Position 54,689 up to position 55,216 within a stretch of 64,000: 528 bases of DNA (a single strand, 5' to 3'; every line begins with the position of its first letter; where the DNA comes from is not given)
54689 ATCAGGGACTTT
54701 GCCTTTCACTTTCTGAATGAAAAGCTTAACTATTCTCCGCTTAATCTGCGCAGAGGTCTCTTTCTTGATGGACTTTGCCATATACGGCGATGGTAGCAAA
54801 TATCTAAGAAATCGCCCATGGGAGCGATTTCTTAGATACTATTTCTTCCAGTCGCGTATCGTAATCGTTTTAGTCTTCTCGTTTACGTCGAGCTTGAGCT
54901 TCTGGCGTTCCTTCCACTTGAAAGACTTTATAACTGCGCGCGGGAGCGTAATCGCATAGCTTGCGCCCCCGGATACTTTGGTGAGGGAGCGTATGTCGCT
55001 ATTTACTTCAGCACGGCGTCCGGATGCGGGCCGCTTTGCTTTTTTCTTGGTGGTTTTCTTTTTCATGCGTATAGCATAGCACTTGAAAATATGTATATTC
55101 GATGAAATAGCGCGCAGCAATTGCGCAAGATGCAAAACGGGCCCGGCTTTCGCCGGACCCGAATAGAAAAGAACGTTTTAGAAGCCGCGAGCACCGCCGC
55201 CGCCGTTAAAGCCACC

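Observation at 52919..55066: Low-GC type II restriction-modification module with an AbrB/MazE-fold putative controller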

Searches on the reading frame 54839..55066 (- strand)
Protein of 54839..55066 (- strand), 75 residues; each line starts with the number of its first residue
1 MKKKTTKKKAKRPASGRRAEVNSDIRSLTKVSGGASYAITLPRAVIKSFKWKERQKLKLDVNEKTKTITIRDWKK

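Call 3: search_protein_families(library=pfam, proteins=[window:54839-55066:-], max_evalue=0.1)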
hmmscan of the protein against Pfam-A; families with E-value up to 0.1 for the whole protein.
window:54839-55066:- (75 aa): 1 family
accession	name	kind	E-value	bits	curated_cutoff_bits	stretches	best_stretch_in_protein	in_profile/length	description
PF04014.23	MazE_antitoxin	-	5.7e-06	26.6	24.7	1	31-71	2-41/48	Antidote-toxin recognition MazE, bacterial antitoxin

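Call 4: search_protein_families(library=ncbifam, proteins=[window:54839-55066:-], max_evalue=0.1)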
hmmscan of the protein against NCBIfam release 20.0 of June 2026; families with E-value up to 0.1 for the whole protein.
window:54839-55066:- (75 aa): 0 families

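Call 8: find_homologous_proteins(query=window:54839-55066:-, max_evalue=0.001)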
Query window:54839-55066:- (75 aa): 44 proteins with E <= 0.001 among 45 candidates.
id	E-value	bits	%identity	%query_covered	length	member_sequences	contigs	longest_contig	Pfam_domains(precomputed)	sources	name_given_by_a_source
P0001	1.3e-38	147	100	100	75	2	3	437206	PF04014.24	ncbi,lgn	-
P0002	1.4e-28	116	86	87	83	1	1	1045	PF04014.24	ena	-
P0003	2.8e-28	115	77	100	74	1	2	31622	-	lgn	-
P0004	6.0e-28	114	84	84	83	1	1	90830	PF04014.24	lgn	-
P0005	1.9e-27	112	88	79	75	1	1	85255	PF04014.24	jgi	jgi:hypothetical protein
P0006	2.6e-27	111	83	85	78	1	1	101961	-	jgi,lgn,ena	-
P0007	6.6e-27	110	82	80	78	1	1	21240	-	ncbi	-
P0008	7.7e-27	110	79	81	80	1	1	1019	PF04014.24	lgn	-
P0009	2.0e-26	109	79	81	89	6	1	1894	-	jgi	jgi:hypothetical protein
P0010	6.4e-25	104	81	83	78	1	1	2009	-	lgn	-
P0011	1.1e-24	103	83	80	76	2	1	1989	PF04014.24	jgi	jgi:hypothetical protein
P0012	4.7e-24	101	77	81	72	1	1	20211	PF04014.24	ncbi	ncbi:MAG: hypothetical protein WBK28_00960 [Minisyncoccia bacterium]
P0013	6.2e-24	101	85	81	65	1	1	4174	PF04014.24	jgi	jgi:antitoxin component of MazEF toxin-antitoxin module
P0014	1.4e-23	100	84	81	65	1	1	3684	PF04014.24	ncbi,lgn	-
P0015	6.1e-23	98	74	83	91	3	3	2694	-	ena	-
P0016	8.1e-23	97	75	79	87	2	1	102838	-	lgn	-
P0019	2.4e-21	93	76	79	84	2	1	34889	PF04014.24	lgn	-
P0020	3.5e-21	92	75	80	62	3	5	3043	PF04014.24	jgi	jgi:hypothetical protein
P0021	2.8e-20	89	69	81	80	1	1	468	PF04014.24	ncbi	-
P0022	1.1e-19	87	73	80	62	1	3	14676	PF04014.24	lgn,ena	-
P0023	1.7e-19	87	71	73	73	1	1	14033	PF04014.24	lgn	-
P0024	3.4e-19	86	88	68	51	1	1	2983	PF04014.24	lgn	-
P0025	6.9e-19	85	66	81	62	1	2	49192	PF04014.24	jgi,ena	-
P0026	5.2e-18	82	66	79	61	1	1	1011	PF04014.24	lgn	-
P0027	5.2e-18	82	69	81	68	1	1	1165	PF04014.24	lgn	-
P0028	1.1e-17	81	62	81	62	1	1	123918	PF04014.24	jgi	-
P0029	1.4e-17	81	67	80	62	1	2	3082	PF04014.24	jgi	-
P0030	1.8e-17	80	66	79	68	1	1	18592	PF04014.24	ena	-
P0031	1.4e-15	75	61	81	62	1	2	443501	PF04014.24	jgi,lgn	jgi:bifunctional DNA-binding transcriptional regulator/antitoxin component of YhaV-PrlF toxin-antito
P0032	1.4e-15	75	61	81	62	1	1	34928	PF04014.24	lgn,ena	-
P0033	2.8e-15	74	64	77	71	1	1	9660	PF04014.24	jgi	jgi:bifunctional DNA-binding transcriptional regulator/antitoxin component of YhaV-PrlF toxin-antito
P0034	4.7e-15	73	63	80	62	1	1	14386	PF04014.24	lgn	-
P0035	3.0e-14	70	62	81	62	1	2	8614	PF04014.24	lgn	-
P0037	3.3e-13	67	66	77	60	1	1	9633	PF04014.24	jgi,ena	-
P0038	1.9e-11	61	58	79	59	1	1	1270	PF04014.24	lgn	-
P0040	7.2e-11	60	56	88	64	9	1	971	PF04014.24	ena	-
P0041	9.3e-11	59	57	80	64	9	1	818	PF04014.24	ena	-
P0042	4.3e-10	57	54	81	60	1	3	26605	PF04014.24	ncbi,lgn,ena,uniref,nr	ncbi:hypothetical protein A2841_03550 [Candidatus Kaiserbacteria bacterium RIFCSPHIGHO2_01_FULL_48_1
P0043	6.5e-10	57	59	77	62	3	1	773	PF04014.24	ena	-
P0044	3.0e-8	51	59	68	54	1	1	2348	PF04014.24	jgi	-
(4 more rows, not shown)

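Call 11: find_encoding_contigs(protein=P0001, flank=4000, max_places=4)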
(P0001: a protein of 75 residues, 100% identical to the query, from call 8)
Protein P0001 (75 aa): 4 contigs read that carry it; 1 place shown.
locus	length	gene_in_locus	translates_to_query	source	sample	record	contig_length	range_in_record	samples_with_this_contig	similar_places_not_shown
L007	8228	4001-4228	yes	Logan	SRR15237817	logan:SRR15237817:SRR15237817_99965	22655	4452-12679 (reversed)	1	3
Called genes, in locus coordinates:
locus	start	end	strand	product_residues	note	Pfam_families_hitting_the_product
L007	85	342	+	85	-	-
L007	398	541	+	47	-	-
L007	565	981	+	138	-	PF02308:MgtC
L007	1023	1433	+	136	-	PF07291:MauE (weak), PF07681:DoxX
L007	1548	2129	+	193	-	-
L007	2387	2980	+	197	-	PF04011:LemA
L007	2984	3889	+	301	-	PF04536:TPM_phosphatase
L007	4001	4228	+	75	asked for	PF04014:MazE_antitoxin (weak)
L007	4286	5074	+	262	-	PF09562:RE_LlaMI, PF15515:MvaI_BcnI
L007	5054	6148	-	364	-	PF00145:DNA_methylase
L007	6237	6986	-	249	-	PF01479:S4, PF00849:PseudoU_synth_2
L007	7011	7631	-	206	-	PF23951:DUF7282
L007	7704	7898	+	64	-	-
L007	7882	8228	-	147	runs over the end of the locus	PF03073:TspO_MBR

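Call 12: find_encoding_contigs(protein=P0004, flank=4000, max_places=3)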
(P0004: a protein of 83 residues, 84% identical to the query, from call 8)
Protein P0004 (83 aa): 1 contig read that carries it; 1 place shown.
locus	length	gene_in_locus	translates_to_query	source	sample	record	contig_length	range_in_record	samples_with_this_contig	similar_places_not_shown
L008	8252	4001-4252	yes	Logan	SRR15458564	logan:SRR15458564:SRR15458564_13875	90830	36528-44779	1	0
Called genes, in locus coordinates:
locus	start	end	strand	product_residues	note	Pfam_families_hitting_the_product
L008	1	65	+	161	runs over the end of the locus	PF07681:DoxX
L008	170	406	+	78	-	-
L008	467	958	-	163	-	-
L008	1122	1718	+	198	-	PF04011:LemA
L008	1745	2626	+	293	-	PF04536:TPM_phosphatase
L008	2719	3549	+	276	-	PF25145:NfeD1b_N (weak), PF01343:Peptidase_S49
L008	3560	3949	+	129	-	PF00903:Glyoxalase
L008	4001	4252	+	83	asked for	PF04014:MazE_antitoxin (weak)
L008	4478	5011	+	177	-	PF09351:DUF1993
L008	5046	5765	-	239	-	PF01479:S4, PF00849:PseudoU_synth_2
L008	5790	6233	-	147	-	PF03073:TspO_MBR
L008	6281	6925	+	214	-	PF04832:SOUL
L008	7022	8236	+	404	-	PF02195:ParB_N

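Call 13: find_encoding_contigs(protein=P0005, flank=4000, max_places=3)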
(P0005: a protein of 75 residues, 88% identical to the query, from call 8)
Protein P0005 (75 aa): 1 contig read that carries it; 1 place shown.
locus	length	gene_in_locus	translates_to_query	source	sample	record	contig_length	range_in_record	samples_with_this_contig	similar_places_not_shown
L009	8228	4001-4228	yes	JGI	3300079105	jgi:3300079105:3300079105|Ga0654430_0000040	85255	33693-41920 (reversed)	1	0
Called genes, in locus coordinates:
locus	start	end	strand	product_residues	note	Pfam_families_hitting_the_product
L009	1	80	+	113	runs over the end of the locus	PF06094:GGACT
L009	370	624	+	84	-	-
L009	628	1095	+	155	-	PF00578:AhpC-TSA, PF08534:Redoxin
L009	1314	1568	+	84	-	-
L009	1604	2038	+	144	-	PF02308:MgtC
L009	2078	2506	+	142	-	PF07681:DoxX, PF04173:DoxD (weak)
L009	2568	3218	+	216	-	-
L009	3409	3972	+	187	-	-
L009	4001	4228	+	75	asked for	PF04014:MazE_antitoxin (weak)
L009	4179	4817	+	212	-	-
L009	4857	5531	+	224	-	PF01551:Peptidase_M23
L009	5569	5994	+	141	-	PF08570:DUF1761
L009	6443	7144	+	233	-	PF01988:VIT1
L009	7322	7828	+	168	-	PF04542:Sigma70_r2, PF08281:Sigma70_r4_2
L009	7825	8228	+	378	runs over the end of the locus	PF18915:DUF5667 (weak)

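Call 15: find_encoding_contigs(protein=P0006, flank=4000, max_places=2)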
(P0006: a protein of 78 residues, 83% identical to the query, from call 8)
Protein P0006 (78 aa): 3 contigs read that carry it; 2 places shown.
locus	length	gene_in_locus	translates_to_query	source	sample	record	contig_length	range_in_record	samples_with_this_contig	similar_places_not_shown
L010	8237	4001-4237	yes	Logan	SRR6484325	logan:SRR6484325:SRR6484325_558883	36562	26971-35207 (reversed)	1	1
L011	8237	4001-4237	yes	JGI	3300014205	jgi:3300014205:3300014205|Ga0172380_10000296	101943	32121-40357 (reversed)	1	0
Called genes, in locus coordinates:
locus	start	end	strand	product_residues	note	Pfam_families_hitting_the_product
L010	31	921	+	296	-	PF00892:EamA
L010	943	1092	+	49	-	-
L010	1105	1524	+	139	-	PF02308:MgtC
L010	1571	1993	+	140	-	PF07681:DoxX, PF04173:DoxD (weak)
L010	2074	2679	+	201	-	-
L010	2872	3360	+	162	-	-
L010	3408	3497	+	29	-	-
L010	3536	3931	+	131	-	PF09945:DUF2177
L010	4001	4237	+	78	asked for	-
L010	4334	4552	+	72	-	PF13560:HTH_31, PF12844:HTH_19, PF01381:HTH_3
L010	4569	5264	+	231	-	-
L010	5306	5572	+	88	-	PF01541:GIY-YIG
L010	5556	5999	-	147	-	PF03073:TspO_MBR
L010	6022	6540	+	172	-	-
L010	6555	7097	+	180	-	-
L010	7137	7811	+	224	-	PF01551:Peptidase_M23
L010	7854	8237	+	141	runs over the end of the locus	PF08570:DUF1761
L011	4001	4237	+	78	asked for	-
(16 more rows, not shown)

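Call 16: find_encoding_contigs(protein=P0016, flank=4000, max_places=2)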
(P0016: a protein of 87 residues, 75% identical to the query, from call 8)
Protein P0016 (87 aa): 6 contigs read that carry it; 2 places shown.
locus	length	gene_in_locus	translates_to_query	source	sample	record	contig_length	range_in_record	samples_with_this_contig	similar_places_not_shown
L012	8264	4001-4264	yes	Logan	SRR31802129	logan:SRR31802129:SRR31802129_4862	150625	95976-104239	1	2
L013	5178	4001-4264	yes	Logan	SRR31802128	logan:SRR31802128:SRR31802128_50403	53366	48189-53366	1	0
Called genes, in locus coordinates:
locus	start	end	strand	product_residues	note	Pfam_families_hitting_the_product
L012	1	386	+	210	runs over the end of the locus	-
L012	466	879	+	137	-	PF09945:DUF2177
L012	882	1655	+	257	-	PF06966:DUF1295, PF02544:Steroid_dh, PF04191:PEMT (weak)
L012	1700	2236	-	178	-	-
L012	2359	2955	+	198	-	PF04011:LemA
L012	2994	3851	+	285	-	PF04536:TPM_phosphatase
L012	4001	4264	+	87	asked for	-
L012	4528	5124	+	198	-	PF09351:DUF1993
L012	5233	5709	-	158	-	-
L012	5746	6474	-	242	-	PF01479:S4, PF00849:PseudoU_synth_2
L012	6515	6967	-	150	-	PF03073:TspO_MBR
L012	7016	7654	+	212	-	PF04832:SOUL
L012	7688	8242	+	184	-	-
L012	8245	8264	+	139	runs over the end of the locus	-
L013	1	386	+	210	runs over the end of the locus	-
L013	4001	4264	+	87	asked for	-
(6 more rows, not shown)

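Call 17: find_encoding_contigs(protein=P0003, flank=4000, max_places=2)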
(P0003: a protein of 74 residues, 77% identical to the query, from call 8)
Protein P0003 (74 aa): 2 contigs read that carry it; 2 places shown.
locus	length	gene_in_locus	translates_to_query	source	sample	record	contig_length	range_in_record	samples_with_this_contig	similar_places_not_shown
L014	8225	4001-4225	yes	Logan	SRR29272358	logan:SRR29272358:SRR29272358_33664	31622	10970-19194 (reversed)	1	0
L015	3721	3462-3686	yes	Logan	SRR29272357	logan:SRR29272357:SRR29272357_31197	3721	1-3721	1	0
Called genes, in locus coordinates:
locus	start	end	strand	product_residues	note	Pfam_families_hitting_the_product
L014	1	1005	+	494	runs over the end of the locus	PF02367:TsaE (faint), PF03193:RsgA_GTPase (faint), PF20720:nSTAND3 (faint), PF00004:AAA (faint), PF00005:ABC_tran, PF02463:SMC_N (faint), PF13191:AAA_16 (faint), PF00005:ABC_tran, +4 more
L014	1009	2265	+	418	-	PF00890:FAD_binding_2, PF01266:DAO (weak), PF01494:FAD_binding_3 (weak), PF03486:HI0933_like, PF07992:Pyr_redox_2, PF12831:FAD_oxidored, PF13450:NAD_binding_8 (weak), PF22780:HI0933_like_1st, +2 more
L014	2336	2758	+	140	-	PF02308:MgtC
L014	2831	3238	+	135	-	PF07681:DoxX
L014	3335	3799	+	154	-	-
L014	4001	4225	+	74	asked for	-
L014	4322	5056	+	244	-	PF09553:RE_Eco47II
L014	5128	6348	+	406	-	PF00376:MerR, PF12728:HTH_17 (faint), PF13411:MerR_1, PF00145:DNA_methylase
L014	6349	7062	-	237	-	PF01479:S4, PF00849:PseudoU_synth_2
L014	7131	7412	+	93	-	PF01541:GIY-YIG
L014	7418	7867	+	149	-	-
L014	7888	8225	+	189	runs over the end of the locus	-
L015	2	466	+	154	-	?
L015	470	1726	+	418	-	PF00890:FAD_binding_2, PF01266:DAO (weak), PF01494:FAD_binding_3 (weak), PF03486:HI0933_like, PF07992:Pyr_redox_2, PF12831:FAD_oxidored, PF13450:NAD_binding_8 (weak), PF22780:HI0933_like_1st, +2 more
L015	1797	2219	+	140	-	PF02308:MgtC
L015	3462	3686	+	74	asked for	-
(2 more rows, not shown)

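Call 22: search_solved_structures(query=window:54839-55066:-, max_evalue=10, show_alignments=2)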
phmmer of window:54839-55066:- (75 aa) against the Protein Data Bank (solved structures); distinct sequences matched with E-value up to 10: 0.

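Call 25: find_related_loci(query=A1, collection=metagenome_contigs, flank=5000)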
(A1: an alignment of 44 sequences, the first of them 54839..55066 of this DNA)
Query A1 (75 aa) in metagenome_contigs; peptide patterns used: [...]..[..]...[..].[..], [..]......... (x = any residue, [..] = any of these).
366 stretches matched a pattern; 287 encode a relative of the query (tblastn E <= 1e-3); the best 80 are kept; 80 distinct loci.
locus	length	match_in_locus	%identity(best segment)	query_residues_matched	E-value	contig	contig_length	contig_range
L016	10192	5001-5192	83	12-75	3e-31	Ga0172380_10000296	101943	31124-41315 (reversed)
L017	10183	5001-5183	66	15-75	3e-24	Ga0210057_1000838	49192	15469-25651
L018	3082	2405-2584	67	16-75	4e-23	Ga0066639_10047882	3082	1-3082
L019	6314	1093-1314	51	5-75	1e-19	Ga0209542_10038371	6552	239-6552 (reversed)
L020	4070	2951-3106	65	24-75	1e-19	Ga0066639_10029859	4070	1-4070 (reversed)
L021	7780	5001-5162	65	22-75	4e-19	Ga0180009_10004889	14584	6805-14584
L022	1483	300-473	57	16-73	8e-19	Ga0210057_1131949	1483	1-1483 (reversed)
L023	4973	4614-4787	60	16-73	1e-18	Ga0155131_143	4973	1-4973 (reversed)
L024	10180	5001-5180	57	15-74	1e-18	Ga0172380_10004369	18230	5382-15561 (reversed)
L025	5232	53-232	57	15-74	2e-18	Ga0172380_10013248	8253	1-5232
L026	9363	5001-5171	66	17-74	6e-18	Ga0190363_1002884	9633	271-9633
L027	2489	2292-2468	54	17-75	7e-18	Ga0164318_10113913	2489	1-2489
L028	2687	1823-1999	56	17-75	1e-17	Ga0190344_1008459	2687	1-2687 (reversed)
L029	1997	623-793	62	17-74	2e-17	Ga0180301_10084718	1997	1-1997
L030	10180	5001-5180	57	16-75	3e-17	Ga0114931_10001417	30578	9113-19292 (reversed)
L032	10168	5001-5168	61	17-73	4e-17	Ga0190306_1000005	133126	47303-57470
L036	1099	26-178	65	25-75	6e-17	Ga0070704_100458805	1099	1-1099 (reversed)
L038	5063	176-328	61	24-74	8e-17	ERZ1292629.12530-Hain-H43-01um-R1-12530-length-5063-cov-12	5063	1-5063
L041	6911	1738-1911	58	17-75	7e-17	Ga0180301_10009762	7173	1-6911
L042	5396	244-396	61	25-75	1e-16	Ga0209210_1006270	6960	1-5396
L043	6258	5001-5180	55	14-73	2e-16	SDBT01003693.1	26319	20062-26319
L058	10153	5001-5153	59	24-74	6e-16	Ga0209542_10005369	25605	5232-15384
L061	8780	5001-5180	52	12-74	7e-16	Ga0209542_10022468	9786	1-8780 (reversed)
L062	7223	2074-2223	58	25-74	7e-16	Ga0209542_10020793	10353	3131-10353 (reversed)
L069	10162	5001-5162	52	22-75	9e-16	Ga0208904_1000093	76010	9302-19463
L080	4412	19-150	64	16-59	1e-13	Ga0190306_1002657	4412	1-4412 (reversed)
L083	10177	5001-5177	48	16-75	2e-13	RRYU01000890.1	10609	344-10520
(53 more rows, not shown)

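Call 31: search_protein_families(library=pfam, alignment_id=A2, max_evalue=0.001)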
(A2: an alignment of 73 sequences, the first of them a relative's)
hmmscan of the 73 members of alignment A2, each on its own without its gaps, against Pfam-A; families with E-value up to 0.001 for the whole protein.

A. member 1, L007:4286-5074:+ (262 aa): 2 families
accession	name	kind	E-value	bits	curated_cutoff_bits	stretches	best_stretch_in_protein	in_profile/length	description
PF09562.16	RE_LlaMI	-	4.1e-57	194.1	25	1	36-261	13-265/266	LlaMI restriction endonuclease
PF15515.12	MvaI_BcnI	-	2.4e-14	54.3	25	1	34-239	16-202/227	MvaI/BcnI restriction endonuclease family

B. families by the number of members that match (of 73 scanned): 109 families (the first 25 are shown)
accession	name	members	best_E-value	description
PF01381.28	HTH_3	4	1.8e-17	Helix-turn-helix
PF13560.12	HTH_31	4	1.1e-09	Helix-turn-helix domain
PF12844.13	HTH_19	4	1.9e-08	Helix-turn-helix domain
PF02384.22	N6_Mtase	3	5.5e-60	N-6 DNA Methylase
PF13443.12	HTH_26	3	1.2e-08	Cro/C1-type HTH DNA-binding domain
PF13238.12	AAA_18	3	1.4e-08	AAA domain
PF13671.12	AAA_33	3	2.1e-08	AAA domain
PF20720.3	nSTAND3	3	1.7e-07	Novel STAND NTPase 3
PF13744.12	HTH_37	3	4.8e-07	Helix-turn-helix domain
PF00145.23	DNA_methylase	2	1e-74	C-5 cytosine-specific DNA methylase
PF09351.15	DUF1993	2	1.5e-56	Domain of unknown function (DUF1993)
PF13472.12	Lipase_GDSL_2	2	3.2e-28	GDSL-like Lipase/Acylhydrolase family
PF00657.28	Lipase_GDSL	2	2.4e-15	GDSL-like Lipase/Acylhydrolase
PF13207.12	AAA_17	2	1.2e-14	AAA domain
PF07669.17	Eco57I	2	7.3e-12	Eco57I restriction-modification methylase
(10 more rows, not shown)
